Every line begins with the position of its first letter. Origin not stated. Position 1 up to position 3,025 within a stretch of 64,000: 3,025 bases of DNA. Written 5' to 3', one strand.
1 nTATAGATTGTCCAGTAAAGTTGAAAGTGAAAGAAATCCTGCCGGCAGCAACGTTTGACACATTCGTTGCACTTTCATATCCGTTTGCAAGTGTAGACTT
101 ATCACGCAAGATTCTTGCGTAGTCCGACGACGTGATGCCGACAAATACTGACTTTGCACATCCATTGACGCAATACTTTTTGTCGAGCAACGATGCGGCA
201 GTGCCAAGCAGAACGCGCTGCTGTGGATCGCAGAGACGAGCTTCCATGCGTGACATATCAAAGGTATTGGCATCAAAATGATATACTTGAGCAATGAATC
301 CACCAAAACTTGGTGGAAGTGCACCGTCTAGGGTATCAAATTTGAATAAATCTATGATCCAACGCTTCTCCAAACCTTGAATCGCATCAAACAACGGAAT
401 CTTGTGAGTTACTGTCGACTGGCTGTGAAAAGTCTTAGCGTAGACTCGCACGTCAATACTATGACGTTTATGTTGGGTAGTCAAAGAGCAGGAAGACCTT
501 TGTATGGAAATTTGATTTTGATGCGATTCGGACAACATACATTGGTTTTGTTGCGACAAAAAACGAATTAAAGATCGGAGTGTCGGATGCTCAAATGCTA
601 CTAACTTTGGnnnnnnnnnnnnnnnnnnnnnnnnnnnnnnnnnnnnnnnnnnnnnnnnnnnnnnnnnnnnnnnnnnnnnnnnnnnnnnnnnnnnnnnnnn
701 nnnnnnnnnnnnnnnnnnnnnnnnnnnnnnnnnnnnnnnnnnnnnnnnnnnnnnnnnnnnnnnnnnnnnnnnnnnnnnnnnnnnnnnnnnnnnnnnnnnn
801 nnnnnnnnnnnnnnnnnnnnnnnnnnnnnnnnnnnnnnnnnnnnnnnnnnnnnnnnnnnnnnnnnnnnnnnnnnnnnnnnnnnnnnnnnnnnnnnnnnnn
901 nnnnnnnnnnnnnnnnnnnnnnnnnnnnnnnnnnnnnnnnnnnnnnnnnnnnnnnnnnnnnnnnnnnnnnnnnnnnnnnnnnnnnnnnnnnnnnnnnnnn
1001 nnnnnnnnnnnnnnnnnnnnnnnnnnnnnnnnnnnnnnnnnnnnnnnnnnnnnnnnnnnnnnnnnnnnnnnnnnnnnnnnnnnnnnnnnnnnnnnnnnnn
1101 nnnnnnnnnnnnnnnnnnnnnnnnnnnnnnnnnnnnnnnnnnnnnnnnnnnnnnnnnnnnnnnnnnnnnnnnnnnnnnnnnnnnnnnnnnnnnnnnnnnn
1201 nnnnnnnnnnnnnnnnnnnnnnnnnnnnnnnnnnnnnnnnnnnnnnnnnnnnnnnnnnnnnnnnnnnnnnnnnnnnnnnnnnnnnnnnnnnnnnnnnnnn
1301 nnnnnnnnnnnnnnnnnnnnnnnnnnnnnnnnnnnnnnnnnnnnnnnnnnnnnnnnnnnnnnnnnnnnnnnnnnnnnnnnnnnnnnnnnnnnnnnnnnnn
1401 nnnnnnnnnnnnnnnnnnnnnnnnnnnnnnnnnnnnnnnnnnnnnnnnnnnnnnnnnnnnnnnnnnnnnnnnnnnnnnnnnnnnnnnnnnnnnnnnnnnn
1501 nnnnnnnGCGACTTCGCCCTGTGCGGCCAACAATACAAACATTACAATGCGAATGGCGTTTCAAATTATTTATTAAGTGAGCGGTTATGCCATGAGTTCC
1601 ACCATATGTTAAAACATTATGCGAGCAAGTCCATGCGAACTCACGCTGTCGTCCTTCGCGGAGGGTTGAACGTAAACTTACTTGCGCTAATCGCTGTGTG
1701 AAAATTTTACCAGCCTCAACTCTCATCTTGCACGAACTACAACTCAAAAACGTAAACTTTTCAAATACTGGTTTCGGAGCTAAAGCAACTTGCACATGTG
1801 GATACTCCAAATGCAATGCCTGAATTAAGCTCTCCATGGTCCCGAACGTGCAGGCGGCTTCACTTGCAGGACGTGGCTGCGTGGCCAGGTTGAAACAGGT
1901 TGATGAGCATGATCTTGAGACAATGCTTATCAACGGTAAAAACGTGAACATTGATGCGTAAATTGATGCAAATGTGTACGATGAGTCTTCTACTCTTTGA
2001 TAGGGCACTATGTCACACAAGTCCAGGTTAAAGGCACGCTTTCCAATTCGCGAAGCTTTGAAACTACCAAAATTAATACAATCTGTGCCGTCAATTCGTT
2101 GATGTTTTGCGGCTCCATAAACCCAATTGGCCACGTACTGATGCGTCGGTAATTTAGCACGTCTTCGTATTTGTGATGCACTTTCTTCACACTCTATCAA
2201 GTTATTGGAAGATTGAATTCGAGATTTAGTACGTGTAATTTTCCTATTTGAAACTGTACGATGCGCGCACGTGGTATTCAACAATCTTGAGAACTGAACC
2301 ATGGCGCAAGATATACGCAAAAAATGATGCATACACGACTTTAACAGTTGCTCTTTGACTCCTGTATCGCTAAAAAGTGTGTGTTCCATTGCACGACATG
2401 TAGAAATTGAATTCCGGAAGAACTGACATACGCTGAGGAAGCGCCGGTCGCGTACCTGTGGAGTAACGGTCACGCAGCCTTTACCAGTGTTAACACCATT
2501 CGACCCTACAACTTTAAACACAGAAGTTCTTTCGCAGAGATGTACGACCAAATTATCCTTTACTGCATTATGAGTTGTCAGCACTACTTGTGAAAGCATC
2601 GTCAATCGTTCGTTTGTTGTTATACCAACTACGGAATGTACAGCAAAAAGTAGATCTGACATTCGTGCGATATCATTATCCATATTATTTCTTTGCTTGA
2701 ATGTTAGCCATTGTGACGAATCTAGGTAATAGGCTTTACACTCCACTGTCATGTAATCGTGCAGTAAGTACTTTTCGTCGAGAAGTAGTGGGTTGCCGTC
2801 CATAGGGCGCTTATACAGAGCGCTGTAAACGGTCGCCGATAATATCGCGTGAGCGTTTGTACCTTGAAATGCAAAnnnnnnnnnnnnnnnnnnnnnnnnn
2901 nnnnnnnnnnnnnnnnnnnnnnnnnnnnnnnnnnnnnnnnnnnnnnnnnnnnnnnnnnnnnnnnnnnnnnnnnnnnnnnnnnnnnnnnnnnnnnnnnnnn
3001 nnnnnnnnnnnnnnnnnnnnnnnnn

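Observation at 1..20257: Giant intronless modular PKS built from AT-less KS-KR-ACP modules behind a loading AT-ACP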

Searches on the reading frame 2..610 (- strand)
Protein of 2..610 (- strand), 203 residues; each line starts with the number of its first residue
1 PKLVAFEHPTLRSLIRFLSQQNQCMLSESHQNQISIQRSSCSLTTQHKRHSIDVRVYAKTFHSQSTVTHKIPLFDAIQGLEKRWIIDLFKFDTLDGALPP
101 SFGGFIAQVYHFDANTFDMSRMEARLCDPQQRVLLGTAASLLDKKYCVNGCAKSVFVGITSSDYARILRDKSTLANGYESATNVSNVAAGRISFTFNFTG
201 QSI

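Call 13: search_protein_families(library=pfam, proteins=[window:2-610:-], max_evalue=1)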
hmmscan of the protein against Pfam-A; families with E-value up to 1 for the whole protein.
window:2-610:- (203 aa): 1 family
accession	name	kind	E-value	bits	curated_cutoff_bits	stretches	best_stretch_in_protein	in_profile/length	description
PF00109.32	ketoacyl-synt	-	1e-15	58.5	20.8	1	76-203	32-168/252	Beta-ketoacyl synthase, N-terminal domain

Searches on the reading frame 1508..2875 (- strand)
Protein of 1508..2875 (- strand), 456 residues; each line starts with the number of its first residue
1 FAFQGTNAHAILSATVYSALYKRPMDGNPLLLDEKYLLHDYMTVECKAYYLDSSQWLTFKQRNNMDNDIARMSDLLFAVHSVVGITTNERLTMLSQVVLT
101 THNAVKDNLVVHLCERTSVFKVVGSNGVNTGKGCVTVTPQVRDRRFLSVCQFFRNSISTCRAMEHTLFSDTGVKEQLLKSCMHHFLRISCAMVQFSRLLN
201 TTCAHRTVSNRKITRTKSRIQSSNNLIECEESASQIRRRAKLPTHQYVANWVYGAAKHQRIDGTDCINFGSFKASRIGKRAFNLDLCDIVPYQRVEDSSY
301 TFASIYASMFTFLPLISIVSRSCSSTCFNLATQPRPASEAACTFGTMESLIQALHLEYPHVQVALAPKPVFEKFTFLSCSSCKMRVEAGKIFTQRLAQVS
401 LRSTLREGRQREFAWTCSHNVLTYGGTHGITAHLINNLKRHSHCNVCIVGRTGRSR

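Call 13: search_protein_families(library=pfam, proteins=[window:1508-2875:-], max_evalue=1)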
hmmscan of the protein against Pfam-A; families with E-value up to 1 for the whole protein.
window:1508-2875:- (456 aa): 0 families
